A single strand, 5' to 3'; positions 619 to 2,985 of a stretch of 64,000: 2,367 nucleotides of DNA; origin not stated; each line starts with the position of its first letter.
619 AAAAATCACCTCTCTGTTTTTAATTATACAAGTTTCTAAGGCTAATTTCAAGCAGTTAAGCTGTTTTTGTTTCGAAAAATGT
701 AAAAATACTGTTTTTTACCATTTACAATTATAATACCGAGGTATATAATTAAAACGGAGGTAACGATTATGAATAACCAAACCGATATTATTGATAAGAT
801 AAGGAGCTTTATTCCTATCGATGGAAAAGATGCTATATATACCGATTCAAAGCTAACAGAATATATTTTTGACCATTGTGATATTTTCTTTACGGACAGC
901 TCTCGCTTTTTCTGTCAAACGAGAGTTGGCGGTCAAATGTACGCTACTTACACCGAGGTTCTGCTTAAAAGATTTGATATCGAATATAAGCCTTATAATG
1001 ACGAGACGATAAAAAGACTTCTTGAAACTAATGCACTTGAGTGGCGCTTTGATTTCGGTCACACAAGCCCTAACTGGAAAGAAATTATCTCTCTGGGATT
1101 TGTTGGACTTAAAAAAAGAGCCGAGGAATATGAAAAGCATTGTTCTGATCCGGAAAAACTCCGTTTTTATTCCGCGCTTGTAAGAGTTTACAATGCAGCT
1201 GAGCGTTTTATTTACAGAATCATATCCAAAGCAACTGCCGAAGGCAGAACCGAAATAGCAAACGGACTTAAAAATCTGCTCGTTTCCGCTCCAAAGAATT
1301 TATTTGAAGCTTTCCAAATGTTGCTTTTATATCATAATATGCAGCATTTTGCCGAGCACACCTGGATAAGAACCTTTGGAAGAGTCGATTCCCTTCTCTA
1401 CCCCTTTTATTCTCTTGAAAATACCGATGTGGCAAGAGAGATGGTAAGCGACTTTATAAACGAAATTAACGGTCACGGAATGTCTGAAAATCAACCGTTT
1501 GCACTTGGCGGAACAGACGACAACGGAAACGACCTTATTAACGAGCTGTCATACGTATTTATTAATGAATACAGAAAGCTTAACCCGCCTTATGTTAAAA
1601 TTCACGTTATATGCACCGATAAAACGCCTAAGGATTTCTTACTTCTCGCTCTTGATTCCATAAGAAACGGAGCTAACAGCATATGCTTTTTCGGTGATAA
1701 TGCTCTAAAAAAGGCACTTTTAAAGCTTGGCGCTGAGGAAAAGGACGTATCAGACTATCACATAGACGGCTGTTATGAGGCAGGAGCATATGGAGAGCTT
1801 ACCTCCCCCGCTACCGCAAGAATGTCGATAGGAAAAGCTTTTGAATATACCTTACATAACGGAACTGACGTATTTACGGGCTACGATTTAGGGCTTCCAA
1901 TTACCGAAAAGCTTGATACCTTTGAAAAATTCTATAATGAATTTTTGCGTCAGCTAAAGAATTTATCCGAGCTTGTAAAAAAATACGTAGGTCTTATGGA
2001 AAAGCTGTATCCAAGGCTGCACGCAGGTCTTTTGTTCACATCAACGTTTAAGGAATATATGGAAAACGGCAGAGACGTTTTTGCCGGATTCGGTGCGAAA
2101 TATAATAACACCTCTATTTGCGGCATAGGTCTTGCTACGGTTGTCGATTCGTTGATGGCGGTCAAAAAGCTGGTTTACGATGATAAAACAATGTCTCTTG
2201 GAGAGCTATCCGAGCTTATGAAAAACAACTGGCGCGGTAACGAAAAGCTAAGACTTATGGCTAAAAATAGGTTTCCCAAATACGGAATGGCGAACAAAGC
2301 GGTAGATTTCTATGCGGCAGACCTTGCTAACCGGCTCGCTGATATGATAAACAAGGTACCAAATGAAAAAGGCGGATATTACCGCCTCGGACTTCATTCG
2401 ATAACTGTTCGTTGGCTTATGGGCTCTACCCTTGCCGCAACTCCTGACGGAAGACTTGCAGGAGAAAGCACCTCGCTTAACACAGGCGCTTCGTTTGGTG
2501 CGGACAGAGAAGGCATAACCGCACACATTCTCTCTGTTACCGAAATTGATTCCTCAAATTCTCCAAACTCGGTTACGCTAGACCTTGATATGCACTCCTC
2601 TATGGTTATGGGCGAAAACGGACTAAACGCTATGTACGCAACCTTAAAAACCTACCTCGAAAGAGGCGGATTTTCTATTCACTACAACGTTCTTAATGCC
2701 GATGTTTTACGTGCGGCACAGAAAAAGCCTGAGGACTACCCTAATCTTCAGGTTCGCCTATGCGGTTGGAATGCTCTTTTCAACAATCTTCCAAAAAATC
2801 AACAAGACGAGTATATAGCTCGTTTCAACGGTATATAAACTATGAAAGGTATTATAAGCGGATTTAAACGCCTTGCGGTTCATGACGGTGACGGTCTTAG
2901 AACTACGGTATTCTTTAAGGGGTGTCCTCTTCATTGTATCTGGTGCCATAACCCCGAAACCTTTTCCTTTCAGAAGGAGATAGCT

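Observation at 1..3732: Unusually short glycyl radical enzyme with dedicated activase and a cupin-AraC regulator, in no known GRE locus context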

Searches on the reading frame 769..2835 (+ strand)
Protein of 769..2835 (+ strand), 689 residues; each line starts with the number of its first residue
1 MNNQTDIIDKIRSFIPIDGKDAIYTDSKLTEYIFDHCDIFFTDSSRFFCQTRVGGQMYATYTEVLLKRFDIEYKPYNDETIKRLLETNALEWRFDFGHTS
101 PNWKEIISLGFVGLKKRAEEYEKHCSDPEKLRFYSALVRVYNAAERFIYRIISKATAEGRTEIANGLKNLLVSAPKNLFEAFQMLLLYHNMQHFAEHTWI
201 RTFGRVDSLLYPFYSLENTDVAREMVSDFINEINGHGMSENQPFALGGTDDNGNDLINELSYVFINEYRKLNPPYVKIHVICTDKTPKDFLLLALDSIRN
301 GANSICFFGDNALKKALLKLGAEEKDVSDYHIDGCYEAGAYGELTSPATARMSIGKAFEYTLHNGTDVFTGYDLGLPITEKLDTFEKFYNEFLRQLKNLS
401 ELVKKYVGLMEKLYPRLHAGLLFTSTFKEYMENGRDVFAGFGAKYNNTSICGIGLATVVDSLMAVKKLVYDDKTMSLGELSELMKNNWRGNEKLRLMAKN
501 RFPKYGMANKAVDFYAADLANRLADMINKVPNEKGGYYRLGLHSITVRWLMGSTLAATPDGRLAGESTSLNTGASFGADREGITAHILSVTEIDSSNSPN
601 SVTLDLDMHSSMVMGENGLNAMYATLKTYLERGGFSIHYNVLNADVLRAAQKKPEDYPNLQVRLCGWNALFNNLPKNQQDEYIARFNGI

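Call 4: search_protein_families(library=pfam, proteins=[window:769-2835:+])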
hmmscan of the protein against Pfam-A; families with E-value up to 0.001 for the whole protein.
window:769-2835:+ (689 aa): 2 families
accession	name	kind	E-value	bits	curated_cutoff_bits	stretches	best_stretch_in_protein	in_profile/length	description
PF02901.20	PFL-like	-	1.2e-87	295.6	24.3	1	82-550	139-645/647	Pyruvate formate lyase-like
PF01228.26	Gly_radical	-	5.1e-18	66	22.2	1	576-672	9-106/106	Glycine radical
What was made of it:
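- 769..2838 (+): Glycyl radical enzyme, 689 aa and 78 kDa, a member of the uncharacterised G-C-Y-E / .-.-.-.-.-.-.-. family. Pfam PFL-like plus Gly_radical (call 4).
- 2749..2772 (+): Gly loop Q661-V-R-L-C665-G666-W-N668. Gly666 is the radical site, and an invariant Cys directly precedes it. Pfam Gly_radical covers residues 576-672 (call 4).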

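Call 5: search_protein_families(library=ncbifam, proteins=[window:769-2835:+], max_evalue=0.001)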
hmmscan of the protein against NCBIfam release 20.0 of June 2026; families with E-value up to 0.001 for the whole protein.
window:769-2835:+ (689 aa): 12 families
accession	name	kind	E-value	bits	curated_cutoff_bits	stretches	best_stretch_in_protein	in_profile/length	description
TIGR01774.1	PFL2-3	subfamily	2.5e-92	310.4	678.2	1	103-686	162-782/786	formate C-acetyltransferase/glycerol dehydratase family glycyl radical enzyme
NF043068.1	glycl_HYPD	equivalog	3.2e-81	273.5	1100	1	161-685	234-779/784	trans-4-hydroxy-L-proline dehydratase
NF048009.1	SfplDhtHpfGKleb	equivalog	1.1e-66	225.6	1000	2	234-685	357-819/824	(2S)-3-sulfopropanediol dehydratase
NF048011.1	SfplDhtHpsGDes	equivalog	1.3e-64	218.8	1000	1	201-686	306-817/821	(2S)-3-sulfopropanediol dehydratase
NF007437.0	PRK09983.1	equivalog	2.8e-64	217.5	1109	1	112-685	167-760/765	formate C-acetyltransferase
NF033715.1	glycyl_HPDL_Lrg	equivalog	1.6e-55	188.4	1150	2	502-685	713-896/901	4-hydroxyphenylacetate decarboxylase large subunit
TIGR04394.1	choline_CutC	equivalog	1.4e-54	185.9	1050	1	161-685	239-783/789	choline trimethylamine-lyase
NF033718.1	indole_decarb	equivalog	9.6e-47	159.7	1100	1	242-685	393-863/868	indoleacetate decarboxylase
TIGR01255.1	pyr_form_ly_1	equivalog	4.8e-19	68.3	994.2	1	246-685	323-738/744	formate C-acetyltransferase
NF038360.1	rad_fix_GrcA3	exception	2.5e-15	56.3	158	1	620-685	7-72/78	autonomous glycyl radical cofactor GrcA3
NF008341.1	PRK11127.1-1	equivalog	3.9e-09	36.4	145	1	629-685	18-74/80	autonomous glycyl radical cofactor GrcA2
TIGR04365.1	spare_glycyl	equivalog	4.1e-08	33.6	170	1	632-685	67-120/126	autonomous glycyl radical cofactor GrcA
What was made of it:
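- On GRE C-O 1,2-eliminases (GD, PD, HypD, HpyG, HpzG, HpfG): TIGR01774 310 vs 678, HypD 273 vs 1100, HpfG 226 vs 1000 (call 5).
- On GRE isomerases (YbiW, PflD, HplG): PRK09983 217 vs 1109 (call 5).
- On Formate lyases (PFL, TdcE): TIGR01255 scores 68 vs 994 (call 5).
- Closest known: GRE sugar isomerases YbiW / PflD. Different: PRK09983 scores 217 vs a cut-off of 1109 (call 5).
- TIGR01774 scores 310 vs a cut-off of 678 (call 5).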

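Call 6: search_solved_structures(query=window:769-2835:+, max_evalue=0.001, show_alignments=2)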
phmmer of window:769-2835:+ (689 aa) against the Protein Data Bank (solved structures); distinct sequences matched with E-value up to 0.001: 36.
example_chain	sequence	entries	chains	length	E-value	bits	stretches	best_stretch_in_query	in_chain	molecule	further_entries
2f3o_A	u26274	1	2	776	3.6e-71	243.7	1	161-686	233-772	pyruvate formate-lyase 2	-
1r8w_A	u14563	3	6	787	1.9e-64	221.5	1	96-686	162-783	glycerol dehydratase | B12-independent glycerol dehydratase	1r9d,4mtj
6vxc_A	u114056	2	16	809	5e-58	200.3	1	244-685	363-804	Trans-4-hydroxy-L-proline dehydratase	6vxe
8yjo_A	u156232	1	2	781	2.7e-57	197.9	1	113-685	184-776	Probable dehydratase PflD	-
8iof_A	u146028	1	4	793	3.7e-55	190.8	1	95-685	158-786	Benzylsuccinate synthase alpha subunit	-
8id0_A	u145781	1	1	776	1.6e-49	172.1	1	168-686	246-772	formate C-acetyltransferase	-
5faw_A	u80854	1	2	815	5e-49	170.5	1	168-685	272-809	Choline trimethylamine-lyase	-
9ht9_A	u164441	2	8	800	7.1e-49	170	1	168-685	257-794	Choline trimethylamine-lyase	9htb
9r0v_A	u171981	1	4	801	7.2e-49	170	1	168-685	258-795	Choline trimethylamine-lyase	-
6vue_A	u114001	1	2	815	7.5e-49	169.9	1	168-685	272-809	Choline trimethylamine-lyase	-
5fay_A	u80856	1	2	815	7.8e-49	169.9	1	168-685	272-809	Choline trimethylamine-lyase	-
5fau_A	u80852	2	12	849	8.6e-49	169.7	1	168-685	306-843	Choline trimethylamine-lyase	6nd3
5fav_A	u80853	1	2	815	1.9e-48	168.6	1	168-685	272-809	Choline trimethylamine-lyase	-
5i2a_A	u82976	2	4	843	4.2e-48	167.5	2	501-685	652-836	Diol-dehydratase | Diol dehydratase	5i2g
5kdp_A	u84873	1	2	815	4.3e-48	167.4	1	168-685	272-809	Choline trimethylamine-lyase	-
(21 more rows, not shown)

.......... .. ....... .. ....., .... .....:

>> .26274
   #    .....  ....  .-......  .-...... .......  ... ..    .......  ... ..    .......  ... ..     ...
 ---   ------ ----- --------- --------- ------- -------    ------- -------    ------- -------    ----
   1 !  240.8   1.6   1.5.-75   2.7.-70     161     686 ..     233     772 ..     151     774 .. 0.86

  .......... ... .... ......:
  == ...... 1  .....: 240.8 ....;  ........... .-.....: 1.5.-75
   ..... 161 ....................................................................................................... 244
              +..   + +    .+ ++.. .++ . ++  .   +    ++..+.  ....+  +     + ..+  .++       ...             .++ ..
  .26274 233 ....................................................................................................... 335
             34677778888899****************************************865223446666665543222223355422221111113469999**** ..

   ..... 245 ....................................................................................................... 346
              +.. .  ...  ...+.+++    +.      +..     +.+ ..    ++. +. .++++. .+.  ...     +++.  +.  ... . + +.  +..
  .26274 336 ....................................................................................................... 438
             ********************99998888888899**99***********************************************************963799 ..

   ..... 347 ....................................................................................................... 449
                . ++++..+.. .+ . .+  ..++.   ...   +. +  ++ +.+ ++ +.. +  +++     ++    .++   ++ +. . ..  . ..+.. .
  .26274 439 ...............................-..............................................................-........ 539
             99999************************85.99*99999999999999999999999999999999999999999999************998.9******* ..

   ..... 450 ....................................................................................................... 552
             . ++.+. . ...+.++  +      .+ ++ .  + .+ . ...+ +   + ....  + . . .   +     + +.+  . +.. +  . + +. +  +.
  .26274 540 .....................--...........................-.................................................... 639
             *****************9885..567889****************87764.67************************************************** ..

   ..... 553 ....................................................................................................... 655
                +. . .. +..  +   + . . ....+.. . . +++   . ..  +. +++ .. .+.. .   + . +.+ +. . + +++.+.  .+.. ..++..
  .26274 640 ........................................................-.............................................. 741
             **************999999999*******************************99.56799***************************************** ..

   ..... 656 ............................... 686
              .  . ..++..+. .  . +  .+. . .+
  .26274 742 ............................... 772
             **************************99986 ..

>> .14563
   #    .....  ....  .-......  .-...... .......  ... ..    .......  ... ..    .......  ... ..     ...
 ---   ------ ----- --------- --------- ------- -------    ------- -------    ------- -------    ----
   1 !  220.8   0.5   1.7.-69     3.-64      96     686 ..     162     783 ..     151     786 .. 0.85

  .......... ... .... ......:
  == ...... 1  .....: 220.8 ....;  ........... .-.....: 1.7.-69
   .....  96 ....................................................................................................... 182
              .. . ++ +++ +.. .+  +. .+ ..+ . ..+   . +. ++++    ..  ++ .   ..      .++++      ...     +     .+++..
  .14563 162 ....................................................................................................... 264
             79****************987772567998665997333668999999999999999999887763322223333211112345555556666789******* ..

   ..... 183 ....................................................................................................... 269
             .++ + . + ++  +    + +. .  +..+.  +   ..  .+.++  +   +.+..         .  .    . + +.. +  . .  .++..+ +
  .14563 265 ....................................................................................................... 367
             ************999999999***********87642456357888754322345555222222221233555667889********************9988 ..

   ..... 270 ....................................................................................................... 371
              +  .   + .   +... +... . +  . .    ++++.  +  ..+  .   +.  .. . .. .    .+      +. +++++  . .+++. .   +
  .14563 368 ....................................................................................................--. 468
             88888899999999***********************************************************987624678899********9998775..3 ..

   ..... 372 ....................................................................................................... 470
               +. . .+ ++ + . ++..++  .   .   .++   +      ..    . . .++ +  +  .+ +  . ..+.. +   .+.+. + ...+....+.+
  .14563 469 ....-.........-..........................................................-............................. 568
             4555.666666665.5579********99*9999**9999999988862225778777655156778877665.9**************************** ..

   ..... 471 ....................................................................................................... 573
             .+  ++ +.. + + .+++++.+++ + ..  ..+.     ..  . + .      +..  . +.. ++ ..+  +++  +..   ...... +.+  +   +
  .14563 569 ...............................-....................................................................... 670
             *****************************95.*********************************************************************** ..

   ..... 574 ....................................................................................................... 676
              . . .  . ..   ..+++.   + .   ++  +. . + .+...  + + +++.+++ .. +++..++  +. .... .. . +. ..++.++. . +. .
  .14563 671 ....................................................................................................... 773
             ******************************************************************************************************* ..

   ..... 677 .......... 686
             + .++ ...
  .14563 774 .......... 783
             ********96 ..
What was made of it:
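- Decarboxylases are the more distant hits: HPAD E=4e-38 versus 4e-71 to 5e-58 for PFL2, GDH and HypD (call 6). It is 75-200 aa shorter than the solved GREs (call 6).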

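Call 7: find_homologous_proteins(query=window:769-2835:+, max_evalue=1e-10)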
Query window:769-2835:+ (689 aa): 122 proteins with E <= 1e-10 among 8000 candidates; the best 120 are listed.
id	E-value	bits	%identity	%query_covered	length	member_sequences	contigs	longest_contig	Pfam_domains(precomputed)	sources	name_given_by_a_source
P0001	0.0e+0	1417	88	100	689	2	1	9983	PF02901.21,PF01228.27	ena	-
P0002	0.0e+0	1240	78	98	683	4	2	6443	PF02901.21,PF01228.27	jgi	-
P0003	0.0e+0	1204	74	100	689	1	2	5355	PF02901.21,PF01228.27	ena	-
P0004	0.0e+0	1173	73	99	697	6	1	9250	PF02901.21,PF01228.27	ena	-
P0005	0.0e+0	1140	70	100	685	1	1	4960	PF02901.21,PF01228.27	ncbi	-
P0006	0.0e+0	1108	79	87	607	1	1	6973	PF02901.21,PF01228.27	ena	-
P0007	0.0e+0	1071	67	98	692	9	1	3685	PF02901.21,PF01228.27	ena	-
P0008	0.0e+0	1066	67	98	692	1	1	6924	PF02901.21,PF01228.27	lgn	-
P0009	0.0e+0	1054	66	98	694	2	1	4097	PF02901.21,PF01228.27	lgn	-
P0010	0.0e+0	1046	66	99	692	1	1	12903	PF02901.21,PF01228.27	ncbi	-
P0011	0.0e+0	1046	66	98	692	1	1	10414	PF02901.21,PF01228.27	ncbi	-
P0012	0.0e+0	1034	66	98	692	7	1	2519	PF02901.21,PF01228.27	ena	-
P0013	0.0e+0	1034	65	99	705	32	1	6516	PF02901.21,PF01228.27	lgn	-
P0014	0.0e+0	1027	64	99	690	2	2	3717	PF02901.21,PF01228.27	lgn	-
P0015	0.0e+0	1015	63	99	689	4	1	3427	PF02901.21,PF01228.27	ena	-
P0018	1.3e-296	1004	64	98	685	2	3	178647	PF02901.21,PF01228.27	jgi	-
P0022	3.7e-292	989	63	98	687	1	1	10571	PF02901.21,PF01228.27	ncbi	-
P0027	2.4e-287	973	63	98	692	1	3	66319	PF02901.21,PF01228.27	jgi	-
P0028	3.3e-287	973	62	98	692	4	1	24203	PF02901.21,PF01228.27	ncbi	-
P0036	1.8e-275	934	59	99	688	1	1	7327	PF02901.21,PF01228.27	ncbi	-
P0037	4.3e-274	929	58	99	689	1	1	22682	PF02901.21,PF01228.27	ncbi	-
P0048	4.2e-190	652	45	99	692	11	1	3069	PF02901.21,PF11230.14,PF01228.27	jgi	-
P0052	1.8e-187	643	44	97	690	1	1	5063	PF02901.21,PF01228.27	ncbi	-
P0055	5.4e-186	638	45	97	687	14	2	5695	PF02901.21,PF11230.14,PF01228.27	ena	-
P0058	6.9e-185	634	44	97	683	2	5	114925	PF02901.21,PF01228.27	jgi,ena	-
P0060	1.8e-183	630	45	97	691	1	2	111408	PF02901.21,PF01228.27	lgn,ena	-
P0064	1.4e-178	614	43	97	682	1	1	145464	PF02901.21,PF01228.27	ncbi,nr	ncbi:MAG: pyruvate formate lyase family protein [Acutalibacteraceae bacterium]|nr:pyruvate formate l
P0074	2.1e-163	563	43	95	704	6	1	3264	PF02901.21,PF11230.14,PF01228.27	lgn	-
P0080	4.4e-130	453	37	100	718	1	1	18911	PF02901.21,PF01228.27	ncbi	-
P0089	5.2e-116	407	37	85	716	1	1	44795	PF02901.21,PF01228.27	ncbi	-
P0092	1.8e-111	392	37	89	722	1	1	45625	PF02901.21,PF01228.27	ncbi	-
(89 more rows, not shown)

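Call 9: find_encoding_contigs(protein=P0018, flank=10000, max_places=3)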
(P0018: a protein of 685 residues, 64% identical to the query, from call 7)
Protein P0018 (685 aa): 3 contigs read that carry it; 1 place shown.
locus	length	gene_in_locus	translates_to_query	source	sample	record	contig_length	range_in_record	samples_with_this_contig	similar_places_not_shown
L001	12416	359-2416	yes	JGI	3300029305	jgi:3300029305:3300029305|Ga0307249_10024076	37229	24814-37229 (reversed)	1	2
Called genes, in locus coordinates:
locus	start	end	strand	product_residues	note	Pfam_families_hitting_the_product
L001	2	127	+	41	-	?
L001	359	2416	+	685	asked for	PF02901:PFL-like, PF01228:Gly_radical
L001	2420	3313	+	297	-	PF13353:Fer4_12, PF04055:Radical_SAM, PF00037:Fer4 (faint), PF12837:Fer4_6 (faint), PF13484:Fer4_16 (faint)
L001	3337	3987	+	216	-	PF00657:Lipase_GDSL, PF13472:Lipase_GDSL_2, PF16255:Lipase_GDSL_lke (faint)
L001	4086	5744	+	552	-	PF00365:PFK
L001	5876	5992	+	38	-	PF20118:DUF6508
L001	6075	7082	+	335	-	PF08279:HTH_11 (weak), PF13280:WYL, PF25583:WCX (faint)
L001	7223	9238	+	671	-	PF13604:AAA_30 (faint), PF00004:AAA, PF17866:AAA_lid_6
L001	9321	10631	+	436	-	PF00004:AAA, PF17862:AAA_lid_3 (weak), PF01434:Peptidase_M41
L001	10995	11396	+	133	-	-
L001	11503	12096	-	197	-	PF05067:Mn_catalase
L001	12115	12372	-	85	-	PF12652:CotJB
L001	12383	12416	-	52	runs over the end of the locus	PF11007:CotJA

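Call 10: find_encoding_contigs(protein=P0064, flank=10000, max_places=2)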
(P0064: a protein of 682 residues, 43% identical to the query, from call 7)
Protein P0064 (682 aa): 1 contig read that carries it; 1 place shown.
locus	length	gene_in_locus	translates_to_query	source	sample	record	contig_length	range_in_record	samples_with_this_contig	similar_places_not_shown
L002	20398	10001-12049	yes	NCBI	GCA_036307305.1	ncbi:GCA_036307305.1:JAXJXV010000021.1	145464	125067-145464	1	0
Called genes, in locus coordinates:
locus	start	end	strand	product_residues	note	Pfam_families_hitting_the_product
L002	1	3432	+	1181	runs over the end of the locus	PF01855:POR_N, PF17147:PFOR_II, PF01558:POR, PF10371:EKR, PF00037:Fer4 (faint), PF12838:Fer4_7, PF13237:Fer4_10 (faint), PF02775:TPP_enzyme_C, +3 more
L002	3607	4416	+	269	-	PF14808:TMEM164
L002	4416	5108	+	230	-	PF06940:DUF1287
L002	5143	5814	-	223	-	PF03167:UDG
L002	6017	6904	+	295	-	PF02645:DegV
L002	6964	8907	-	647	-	PF07944:Beta-AFase-like_GH127_cat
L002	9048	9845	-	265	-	PF00165:HTH_AraC, PF12833:HTH_18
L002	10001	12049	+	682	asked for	PF02901:PFL-like, PF01228:Gly_radical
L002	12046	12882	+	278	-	PF13353:Fer4_12, PF04055:Radical_SAM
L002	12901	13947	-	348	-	PF00149:Metallophos, PF12850:Metallophos_2 (weak)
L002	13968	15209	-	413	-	PF00464:SHMT, PF00155:Aminotran_1_2, PF01212:Beta_elim_lyase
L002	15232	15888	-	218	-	PF01613:Flavin_Reduct, PF00301:Rubredoxin, PF21349:RUBY_RBDX (weak)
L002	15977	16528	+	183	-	PF02632:BioY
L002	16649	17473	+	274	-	PF02311:AraC_binding, PF12833:HTH_18, PF00165:HTH_AraC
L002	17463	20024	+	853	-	PF01074:Glyco_hydro_38N, PF18438:Glyco_hydro_38, PF07748:Glyco_hydro_38C, PF17677:Glyco_hydro38C2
